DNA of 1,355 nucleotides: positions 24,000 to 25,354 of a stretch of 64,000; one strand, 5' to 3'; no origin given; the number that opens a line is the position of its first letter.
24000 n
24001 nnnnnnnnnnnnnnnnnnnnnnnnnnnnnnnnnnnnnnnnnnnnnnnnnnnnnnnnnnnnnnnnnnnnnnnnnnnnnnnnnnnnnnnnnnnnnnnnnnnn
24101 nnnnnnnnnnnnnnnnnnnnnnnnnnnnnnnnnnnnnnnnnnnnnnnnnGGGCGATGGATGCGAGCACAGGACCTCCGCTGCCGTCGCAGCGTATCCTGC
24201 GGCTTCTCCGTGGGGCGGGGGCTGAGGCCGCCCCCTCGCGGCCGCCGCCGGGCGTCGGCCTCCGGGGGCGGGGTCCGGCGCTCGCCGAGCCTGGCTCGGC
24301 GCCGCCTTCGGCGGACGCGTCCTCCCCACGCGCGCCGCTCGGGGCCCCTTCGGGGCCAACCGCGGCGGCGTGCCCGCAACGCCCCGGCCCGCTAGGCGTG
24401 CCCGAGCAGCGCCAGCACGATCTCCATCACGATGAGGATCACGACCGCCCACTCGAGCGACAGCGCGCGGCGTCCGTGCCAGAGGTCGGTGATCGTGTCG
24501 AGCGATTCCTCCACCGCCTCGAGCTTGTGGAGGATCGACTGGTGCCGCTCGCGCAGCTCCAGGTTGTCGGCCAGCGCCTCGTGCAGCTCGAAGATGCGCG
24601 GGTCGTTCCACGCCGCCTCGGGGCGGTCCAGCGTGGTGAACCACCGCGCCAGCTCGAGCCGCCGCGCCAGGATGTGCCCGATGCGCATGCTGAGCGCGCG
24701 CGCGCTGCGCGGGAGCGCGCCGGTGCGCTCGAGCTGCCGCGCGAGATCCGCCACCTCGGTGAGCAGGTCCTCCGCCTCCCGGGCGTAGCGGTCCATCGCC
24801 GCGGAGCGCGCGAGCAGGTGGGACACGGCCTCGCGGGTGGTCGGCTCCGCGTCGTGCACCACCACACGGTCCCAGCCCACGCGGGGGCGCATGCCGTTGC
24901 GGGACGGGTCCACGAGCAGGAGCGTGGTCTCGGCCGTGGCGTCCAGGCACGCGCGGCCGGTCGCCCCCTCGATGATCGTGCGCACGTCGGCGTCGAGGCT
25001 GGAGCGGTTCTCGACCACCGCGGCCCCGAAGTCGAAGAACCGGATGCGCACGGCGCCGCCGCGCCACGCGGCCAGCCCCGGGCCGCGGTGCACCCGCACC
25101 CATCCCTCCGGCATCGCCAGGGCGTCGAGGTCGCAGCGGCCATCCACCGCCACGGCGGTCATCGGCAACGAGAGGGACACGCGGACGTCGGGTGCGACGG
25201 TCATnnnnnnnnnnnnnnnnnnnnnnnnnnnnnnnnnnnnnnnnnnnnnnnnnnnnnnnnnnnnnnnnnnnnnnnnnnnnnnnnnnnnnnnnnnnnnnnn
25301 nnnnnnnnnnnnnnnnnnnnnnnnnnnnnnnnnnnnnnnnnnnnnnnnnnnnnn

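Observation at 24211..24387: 177-bp long form of the repeat is a densely structured module with a cUUCGg tetraloop hairpin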

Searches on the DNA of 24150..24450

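Call 62: search_rna_families(source=window, start=24150, end=24450, threshold=evalue, max_evalue=10)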
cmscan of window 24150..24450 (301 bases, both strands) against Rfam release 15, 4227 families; matches with E-value up to 10: 0.
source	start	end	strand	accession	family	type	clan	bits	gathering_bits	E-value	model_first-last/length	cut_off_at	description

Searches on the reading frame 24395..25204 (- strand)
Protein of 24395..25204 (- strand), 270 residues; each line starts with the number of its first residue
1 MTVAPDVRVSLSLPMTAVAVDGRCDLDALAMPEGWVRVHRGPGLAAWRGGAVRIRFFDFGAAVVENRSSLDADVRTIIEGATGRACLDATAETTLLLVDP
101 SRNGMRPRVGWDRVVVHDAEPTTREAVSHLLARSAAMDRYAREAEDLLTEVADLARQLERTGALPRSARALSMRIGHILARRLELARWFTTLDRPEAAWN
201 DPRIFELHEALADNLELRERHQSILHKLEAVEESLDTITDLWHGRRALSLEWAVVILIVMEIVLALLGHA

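Call 65: find_related_loci(query=window:24395-25204:-, collection=metagenome_contigs, flank=1500)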
Query window:24395-25204:- (270 aa) in metagenome_contigs; peptide patterns used: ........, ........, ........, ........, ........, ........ (x = any residue, [..] = any of these).
247 stretches matched a pattern; 3 encode a relative of the query (tblastn E <= 1e-3); 3 distinct loci.
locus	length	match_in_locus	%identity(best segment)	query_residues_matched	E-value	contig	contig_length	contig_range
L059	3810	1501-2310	96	1-270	4e-173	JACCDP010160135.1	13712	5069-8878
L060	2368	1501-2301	77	1-267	1e-145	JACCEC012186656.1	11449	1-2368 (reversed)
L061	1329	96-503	74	132-267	1e-63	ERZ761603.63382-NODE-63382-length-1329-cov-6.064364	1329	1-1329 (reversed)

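Call 103: search_protein_families(library=pfam, proteins=[window:24395-25204:-], max_evalue=0.001)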
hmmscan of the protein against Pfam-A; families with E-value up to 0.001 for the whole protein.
window:24395-25204:- (270 aa): 1 family
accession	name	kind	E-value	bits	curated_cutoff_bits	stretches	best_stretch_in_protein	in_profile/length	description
PF02582.19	DUF155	-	4.3e-20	73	27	1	56-223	3-172/174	RMND1/Sif2-Sif3/Mrx10, DUF155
